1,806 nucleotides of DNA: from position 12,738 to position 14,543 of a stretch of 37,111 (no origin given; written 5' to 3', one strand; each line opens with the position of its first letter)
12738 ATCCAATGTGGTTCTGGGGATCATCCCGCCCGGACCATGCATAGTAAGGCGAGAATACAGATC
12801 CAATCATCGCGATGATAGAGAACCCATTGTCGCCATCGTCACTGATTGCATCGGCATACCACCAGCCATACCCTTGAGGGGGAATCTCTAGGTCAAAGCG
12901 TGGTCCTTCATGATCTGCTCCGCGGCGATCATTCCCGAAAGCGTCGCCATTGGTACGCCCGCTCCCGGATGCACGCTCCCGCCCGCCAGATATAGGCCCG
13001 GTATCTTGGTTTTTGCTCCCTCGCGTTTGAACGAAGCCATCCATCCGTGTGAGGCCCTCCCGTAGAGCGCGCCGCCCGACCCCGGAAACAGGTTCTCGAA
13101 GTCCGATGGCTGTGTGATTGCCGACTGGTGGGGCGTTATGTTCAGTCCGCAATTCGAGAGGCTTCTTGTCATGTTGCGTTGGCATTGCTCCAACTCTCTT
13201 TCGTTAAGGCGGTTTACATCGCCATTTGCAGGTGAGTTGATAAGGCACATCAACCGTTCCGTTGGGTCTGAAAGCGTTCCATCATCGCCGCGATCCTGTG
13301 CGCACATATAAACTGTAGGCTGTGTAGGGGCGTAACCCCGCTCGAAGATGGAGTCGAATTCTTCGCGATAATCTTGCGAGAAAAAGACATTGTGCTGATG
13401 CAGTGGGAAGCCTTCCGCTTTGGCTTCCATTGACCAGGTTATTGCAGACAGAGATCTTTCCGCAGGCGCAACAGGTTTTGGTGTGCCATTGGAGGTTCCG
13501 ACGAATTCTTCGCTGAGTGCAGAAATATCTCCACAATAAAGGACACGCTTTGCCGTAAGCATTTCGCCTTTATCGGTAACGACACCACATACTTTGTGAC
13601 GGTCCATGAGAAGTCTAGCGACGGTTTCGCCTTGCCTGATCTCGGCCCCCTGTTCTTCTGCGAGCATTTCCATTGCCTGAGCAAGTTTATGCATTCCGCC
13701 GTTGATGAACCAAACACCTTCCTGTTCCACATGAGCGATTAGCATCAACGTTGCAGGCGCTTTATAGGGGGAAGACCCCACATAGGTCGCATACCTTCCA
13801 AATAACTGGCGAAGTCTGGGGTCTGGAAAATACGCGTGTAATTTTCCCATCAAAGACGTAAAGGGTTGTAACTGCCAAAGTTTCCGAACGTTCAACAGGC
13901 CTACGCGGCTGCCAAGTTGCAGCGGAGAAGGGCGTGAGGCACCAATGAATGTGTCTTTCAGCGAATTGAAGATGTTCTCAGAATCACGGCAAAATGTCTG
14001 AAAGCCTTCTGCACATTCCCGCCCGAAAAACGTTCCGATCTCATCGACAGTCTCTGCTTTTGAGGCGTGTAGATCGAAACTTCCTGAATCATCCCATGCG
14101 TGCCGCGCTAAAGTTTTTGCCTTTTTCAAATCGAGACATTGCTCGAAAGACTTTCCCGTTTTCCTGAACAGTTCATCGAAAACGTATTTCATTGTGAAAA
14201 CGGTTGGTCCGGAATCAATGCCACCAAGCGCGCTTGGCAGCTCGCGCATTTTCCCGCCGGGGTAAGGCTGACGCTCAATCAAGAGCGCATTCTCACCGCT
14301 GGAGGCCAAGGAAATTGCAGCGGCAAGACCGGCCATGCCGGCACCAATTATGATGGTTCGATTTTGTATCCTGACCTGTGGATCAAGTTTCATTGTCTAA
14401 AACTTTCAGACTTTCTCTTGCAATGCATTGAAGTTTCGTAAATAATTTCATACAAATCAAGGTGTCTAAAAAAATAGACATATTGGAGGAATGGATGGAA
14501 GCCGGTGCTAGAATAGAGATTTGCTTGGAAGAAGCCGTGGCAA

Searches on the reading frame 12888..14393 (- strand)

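Call 61: search_protein_families(library=ncbifam, proteins=[window:12888-14393:-], max_evalue=0.00001)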
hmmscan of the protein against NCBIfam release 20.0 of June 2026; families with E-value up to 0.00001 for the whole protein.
window:12888-14393:- (501 aa): 18 families
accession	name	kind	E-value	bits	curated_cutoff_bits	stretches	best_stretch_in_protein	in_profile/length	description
NF045637.1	carotdesatCrtDProt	equivalog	1.1e-192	640.9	580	1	14-497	2-485/485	1-hydroxycarotenoid 3,4-desaturase CrtD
TIGR02734.1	crtI_fam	subfamily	1.4e-75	254.9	238.1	1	14-499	2-493/504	phytoene desaturase family protein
NF042421.1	hydcarot_desat_CrtD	equivalog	3.4e-68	230.3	500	1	12-496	3-485/487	1-hydroxycarotenoid 3,4-desaturase CrtD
NF058655.1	CrtID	equivalog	8.2e-55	186.5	640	1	14-491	2-478/478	bifunctional phytoene desaturase/3,4-desaturase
TIGR02730.1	carot_isom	equivalog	8.4e-14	51.3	586.9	1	13-285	3-279/493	carotenoid isomerase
NF045689.1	BCarotKetCrtO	equivalog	3.8e-12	45.5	1000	1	13-285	6-293/563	beta-carotene ketolase CrtO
TIGR03467.1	HpnE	equivalog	2.1e-11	43.8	283.05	1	14-63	2-53/430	hydroxysqualene dehydroxylase HpnE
NF005560.0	PRK07233.1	equivalog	3.6e-11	42.6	252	0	13-49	3-39/435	hypothetical protein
TIGR02733.1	desat_CrtD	equivalog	2.4e-09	36.4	549.7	0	12-47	3-38/492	C-3',4' desaturase CrtD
NF006130.0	PRK08274.1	equivalog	1.5e-08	33.9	369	0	220-289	118-191/467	FAD-dependent tricarballylate dehydrogenase TcuA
NF001933.0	PRK00711.1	subfamily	1.7e-08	33.9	383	0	232-291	198-257/429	D-amino acid dehydrogenase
TIGR00275.1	TIGR00275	subfamily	1.3e-07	30.8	183.8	0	13-50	1-38/401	aminoacetone oxidase family FAD-binding enzyme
NF040770.1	hetero_SS_HdrA2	exception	2.5e-07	29.2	1100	1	6-59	135-188/777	CoB-CoM heterodisulfide reductase HdrA2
TIGR01813.1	flavo_cyto_c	subfamily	7.9e-07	28.1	285.45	0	14-48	3-38/444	flavocytochrome c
TIGR03197.1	MnmC_Cterm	equivalog_domain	1.5e-06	27.6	174.2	0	13-46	2-35/400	FAD-dependent 5-carboxymethylaminomethyl-2-thiouridine(34) oxidoreductase MnmC1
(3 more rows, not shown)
